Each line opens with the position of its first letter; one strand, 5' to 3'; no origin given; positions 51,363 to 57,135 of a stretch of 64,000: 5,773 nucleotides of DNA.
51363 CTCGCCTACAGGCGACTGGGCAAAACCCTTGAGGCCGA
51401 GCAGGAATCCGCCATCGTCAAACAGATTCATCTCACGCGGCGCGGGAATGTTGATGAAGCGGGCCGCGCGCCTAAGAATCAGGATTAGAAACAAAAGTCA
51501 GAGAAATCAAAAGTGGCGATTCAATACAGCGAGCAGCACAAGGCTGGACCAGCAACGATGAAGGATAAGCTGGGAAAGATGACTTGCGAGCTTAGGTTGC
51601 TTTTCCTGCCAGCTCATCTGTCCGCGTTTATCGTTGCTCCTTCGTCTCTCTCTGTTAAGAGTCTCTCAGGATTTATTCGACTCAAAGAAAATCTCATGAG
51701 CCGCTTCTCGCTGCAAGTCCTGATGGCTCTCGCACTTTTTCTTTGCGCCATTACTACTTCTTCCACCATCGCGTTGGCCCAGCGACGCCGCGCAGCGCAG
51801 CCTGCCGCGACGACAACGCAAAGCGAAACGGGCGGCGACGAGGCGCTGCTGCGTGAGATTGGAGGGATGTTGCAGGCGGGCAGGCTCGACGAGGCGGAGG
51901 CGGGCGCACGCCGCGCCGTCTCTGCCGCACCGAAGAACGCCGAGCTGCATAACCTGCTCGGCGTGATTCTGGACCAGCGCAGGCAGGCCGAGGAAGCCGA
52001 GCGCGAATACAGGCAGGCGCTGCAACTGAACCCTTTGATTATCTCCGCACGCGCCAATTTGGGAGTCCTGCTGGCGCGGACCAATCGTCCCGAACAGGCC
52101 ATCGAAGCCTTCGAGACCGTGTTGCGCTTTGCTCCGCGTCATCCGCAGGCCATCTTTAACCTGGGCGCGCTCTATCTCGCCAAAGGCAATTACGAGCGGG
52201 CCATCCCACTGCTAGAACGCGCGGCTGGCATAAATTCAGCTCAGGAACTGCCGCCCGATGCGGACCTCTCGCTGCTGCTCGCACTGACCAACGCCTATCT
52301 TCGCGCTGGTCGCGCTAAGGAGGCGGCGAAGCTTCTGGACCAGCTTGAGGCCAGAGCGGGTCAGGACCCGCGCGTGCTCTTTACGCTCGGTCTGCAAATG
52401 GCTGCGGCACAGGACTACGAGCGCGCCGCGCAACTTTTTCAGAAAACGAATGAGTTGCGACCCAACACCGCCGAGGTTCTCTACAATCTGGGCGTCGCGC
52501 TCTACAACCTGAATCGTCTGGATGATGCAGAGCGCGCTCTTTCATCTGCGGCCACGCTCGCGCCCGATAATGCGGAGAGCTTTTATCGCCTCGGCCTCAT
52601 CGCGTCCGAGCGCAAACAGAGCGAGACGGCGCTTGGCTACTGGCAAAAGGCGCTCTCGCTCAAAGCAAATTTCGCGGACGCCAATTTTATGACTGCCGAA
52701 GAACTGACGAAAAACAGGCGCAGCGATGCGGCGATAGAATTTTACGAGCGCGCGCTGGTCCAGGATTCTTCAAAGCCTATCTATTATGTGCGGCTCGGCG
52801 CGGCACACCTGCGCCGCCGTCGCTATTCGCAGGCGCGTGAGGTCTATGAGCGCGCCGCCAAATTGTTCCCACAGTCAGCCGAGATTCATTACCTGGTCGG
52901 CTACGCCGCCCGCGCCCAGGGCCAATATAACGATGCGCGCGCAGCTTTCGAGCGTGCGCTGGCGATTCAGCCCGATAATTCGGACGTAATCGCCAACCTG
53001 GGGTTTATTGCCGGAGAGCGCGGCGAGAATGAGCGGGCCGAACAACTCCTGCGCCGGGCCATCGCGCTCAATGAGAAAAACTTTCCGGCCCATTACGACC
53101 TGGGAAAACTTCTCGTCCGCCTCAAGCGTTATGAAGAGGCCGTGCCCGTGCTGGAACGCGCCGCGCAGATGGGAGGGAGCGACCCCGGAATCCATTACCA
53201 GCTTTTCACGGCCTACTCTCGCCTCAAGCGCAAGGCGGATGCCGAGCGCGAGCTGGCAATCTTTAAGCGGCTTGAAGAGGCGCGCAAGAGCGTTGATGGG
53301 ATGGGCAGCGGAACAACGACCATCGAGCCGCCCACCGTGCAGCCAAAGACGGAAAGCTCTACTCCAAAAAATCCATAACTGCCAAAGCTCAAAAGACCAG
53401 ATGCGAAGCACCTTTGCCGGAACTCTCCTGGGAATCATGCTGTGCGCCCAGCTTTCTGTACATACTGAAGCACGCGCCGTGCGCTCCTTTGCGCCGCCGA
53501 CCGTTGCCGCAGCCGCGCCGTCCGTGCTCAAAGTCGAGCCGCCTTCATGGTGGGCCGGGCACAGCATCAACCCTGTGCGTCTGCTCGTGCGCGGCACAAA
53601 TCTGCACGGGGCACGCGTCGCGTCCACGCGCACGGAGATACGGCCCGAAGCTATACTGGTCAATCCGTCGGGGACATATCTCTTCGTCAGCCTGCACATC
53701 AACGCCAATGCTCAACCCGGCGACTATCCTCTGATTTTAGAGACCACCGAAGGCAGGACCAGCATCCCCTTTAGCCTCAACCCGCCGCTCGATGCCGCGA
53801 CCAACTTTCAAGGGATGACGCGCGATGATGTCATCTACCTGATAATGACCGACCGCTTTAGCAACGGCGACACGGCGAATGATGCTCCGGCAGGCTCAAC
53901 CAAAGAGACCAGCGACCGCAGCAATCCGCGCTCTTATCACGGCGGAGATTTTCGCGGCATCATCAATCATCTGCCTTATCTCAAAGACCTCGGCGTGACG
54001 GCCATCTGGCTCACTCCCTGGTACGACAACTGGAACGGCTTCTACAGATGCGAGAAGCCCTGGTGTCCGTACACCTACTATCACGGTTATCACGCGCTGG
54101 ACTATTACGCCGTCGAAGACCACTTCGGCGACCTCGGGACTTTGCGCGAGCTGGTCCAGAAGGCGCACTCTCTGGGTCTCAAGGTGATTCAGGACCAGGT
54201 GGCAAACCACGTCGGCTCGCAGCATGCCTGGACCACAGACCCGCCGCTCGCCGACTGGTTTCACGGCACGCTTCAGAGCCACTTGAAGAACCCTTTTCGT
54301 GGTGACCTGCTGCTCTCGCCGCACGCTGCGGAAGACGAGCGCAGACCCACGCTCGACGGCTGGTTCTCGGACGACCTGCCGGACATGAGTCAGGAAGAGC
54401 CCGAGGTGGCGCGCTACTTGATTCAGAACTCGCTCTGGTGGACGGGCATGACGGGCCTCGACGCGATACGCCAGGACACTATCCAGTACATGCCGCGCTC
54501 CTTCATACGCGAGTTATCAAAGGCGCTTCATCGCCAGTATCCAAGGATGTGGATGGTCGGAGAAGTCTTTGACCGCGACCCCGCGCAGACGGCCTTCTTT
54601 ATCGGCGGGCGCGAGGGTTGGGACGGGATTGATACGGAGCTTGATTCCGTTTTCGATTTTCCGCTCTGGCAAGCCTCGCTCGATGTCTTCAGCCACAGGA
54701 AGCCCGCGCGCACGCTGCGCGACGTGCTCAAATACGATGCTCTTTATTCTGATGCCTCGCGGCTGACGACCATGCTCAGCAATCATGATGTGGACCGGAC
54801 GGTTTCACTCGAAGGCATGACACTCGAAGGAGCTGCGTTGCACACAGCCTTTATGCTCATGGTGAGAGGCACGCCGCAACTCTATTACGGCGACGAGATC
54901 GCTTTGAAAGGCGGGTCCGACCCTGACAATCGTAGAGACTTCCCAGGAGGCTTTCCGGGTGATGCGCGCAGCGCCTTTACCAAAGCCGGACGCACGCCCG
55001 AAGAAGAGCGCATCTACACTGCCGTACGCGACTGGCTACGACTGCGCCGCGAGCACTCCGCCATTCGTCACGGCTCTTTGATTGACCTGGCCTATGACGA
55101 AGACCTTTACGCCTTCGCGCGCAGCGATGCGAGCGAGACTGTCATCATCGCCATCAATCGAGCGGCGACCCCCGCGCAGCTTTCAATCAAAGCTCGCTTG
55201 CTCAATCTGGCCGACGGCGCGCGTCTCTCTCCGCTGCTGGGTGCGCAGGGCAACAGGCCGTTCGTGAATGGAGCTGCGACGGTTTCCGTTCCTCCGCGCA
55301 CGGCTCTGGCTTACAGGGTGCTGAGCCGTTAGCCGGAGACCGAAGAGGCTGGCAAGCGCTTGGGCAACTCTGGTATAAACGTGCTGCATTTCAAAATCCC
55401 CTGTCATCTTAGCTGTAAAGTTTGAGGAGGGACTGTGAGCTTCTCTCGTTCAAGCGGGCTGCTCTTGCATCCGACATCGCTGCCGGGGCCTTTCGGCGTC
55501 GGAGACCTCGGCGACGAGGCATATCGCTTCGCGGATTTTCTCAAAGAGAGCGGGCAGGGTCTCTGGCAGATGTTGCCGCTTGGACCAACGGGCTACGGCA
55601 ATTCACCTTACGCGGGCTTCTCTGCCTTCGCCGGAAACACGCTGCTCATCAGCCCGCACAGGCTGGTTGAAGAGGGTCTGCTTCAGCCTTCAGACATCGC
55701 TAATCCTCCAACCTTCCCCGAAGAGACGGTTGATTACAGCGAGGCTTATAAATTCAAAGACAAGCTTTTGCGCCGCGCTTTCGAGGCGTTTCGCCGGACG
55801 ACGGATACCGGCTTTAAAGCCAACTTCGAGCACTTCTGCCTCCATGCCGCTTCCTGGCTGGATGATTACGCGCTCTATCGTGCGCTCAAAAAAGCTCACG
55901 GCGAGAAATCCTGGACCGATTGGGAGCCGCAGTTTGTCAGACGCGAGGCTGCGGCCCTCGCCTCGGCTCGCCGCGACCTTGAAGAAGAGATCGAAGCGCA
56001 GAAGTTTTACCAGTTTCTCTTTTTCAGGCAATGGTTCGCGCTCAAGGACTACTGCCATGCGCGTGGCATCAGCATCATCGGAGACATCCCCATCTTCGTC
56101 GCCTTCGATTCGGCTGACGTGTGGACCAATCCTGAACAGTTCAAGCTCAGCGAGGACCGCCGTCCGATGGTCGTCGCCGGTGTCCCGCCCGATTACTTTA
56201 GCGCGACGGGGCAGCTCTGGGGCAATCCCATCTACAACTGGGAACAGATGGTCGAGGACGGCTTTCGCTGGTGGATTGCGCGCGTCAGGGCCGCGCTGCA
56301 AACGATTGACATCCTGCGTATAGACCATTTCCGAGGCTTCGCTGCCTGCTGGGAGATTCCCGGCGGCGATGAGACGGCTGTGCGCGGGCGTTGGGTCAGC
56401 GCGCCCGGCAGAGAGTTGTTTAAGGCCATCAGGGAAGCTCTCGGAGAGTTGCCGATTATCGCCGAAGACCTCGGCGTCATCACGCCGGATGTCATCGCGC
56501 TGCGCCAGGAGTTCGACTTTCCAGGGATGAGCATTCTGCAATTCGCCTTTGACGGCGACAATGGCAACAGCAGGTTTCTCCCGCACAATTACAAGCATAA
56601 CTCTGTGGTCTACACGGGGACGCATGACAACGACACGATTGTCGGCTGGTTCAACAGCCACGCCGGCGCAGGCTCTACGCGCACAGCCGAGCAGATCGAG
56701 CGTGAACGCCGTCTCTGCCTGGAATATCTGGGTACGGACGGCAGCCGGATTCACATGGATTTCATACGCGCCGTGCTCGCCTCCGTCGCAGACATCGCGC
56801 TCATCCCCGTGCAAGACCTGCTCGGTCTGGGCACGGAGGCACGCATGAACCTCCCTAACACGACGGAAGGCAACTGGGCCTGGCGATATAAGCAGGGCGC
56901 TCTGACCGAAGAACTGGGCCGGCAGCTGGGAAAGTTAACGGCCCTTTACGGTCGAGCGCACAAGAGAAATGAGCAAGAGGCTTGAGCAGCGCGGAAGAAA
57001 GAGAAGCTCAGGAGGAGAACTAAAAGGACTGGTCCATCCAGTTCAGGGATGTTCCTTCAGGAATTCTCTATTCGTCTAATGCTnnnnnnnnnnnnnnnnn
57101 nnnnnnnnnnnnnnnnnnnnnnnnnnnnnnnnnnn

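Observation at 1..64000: Highly iterated palindromic heptamer TGGWCCA, about 80 copies in 64 kb, in all reading frames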

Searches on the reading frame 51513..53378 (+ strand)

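Call 11: search_protein_families(library=pfam, proteins=[window:51513-53378:+], max_evalue=0.01)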
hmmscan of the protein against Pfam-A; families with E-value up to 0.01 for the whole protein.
window:51513-53378:+ (621 aa): 41 families (the best 25 are shown)
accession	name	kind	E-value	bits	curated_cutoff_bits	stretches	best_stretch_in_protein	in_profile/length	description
PF07719.23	TPR_2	-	7.1e-60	194.7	27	7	456-489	1-34/34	Tetratricopeptide repeat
PF00515.34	TPR_1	-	2.1e-52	173.3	27.8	7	456-489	1-34/34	Tetratricopeptide repeat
PF13431.12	TPR_17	-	9.3e-51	166.3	24.4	7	478-511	1-34/34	Tetratricopeptide repeat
PF14559.12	TPR_19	-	2.1e-47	159.8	25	9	467-528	2-62/68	Tetratricopeptide repeat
PF13414.12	TPR_11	-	3.6e-45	151.8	26.8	6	463-498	1-36/42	TPR repeat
PF13432.12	TPR_16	-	6.4e-45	151.6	32.7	7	428-489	3-64/65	Tetratricopeptide repeat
PF13181.12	TPR_8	-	6.6e-42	138.5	25.7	3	456-489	1-34/34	Tetratricopeptide repeat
PF13428.12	TPR_14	-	2.4e-40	133.3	23.5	4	425-461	4-40/44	Tetratricopeptide repeat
PF13424.12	TPR_12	-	2e-32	111.7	30.1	5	425-486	6-75/77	Tetratricopeptide repeat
PF12895.13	ANAPC3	-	1.4e-25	89.8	27.2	4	401-481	2-81/82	Anaphase-promoting complex, cyclosome, subunit 3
PF13176.12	TPR_7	-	2e-24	83.9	27.9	1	213-239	1-27/36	Tetratricopeptide repeat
PF23914.1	TPR_CcmH_CycH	-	6.9e-23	81.7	42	5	460-553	54-150/158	Cytochrome c-type biogenesis protein H TPR domain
PF13371.12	TPR_9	-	4e-19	68.9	35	2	428-492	1-65/73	Tetratricopeptide repeat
PF13174.12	TPR_6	-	3e-18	65.6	26.3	0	426-455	4-33/33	Tetratricopeptide repeat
PF13374.12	TPR_10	-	6.5e-18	64.6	27.5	1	494-522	6-34/42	Tetratricopeptide repeat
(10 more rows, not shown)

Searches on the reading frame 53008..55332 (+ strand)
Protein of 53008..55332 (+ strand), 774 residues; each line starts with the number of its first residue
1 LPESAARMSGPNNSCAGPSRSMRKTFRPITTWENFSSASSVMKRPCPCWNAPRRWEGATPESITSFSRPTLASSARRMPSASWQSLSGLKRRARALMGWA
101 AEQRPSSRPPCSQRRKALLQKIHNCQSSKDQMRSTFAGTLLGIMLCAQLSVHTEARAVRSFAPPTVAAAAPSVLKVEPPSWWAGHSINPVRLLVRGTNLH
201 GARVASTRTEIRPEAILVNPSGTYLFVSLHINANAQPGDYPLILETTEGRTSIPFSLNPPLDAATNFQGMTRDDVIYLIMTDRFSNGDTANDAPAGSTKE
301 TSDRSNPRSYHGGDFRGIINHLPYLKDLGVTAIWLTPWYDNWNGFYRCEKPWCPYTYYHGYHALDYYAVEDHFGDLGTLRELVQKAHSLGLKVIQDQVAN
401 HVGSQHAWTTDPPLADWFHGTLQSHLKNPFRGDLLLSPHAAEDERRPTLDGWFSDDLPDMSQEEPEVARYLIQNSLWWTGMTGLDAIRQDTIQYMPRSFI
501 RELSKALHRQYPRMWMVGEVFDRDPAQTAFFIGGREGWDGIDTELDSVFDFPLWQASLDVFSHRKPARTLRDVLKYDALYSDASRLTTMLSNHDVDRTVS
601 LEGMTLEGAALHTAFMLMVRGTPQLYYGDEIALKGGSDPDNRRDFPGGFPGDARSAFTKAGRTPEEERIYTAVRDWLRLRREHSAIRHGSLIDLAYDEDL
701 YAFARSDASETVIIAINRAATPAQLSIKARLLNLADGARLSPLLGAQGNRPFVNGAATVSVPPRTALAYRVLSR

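Call 6: search_protein_families(library=pfam, proteins=[window:53008-55332:+])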
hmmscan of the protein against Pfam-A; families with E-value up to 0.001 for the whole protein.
window:53008-55332:+ (774 aa): 2 families
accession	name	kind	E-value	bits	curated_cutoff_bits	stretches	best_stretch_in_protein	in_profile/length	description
PF00128.31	Alpha-amylase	-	1.3e-49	170.1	22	1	279-635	2-358/446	Alpha amylase, catalytic domain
PF09087.17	Cyc-maltodext_N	-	1.1e-13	51.7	25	1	175-258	1-85/88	Cyclomaltodextrinase, N-terminal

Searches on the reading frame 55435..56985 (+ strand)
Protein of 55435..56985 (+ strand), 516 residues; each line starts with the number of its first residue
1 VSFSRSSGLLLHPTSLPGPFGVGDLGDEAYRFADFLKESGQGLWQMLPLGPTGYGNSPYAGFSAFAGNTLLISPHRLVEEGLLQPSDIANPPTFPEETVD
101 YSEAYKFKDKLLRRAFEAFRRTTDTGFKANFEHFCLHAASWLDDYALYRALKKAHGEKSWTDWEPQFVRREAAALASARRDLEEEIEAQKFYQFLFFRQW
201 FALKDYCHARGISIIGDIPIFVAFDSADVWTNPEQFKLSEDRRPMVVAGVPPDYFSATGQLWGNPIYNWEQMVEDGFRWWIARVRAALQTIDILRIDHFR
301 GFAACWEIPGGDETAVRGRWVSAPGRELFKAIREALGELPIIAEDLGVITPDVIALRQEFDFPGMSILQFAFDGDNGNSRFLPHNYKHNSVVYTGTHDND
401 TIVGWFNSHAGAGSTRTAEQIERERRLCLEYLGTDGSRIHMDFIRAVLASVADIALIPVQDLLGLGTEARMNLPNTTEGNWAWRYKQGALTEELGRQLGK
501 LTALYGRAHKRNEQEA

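Call 12: search_protein_families(library=pfam, proteins=[window:55435-56985:+], max_evalue=0.01)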
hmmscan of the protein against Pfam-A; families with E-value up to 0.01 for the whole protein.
window:55435-56985:+ (516 aa): 1 family
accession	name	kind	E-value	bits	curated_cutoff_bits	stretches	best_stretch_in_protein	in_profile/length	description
PF02446.23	Glyco_hydro_77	-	5.1e-183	609.6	25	1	11-490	1-464/465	4-alpha-glucanotransferase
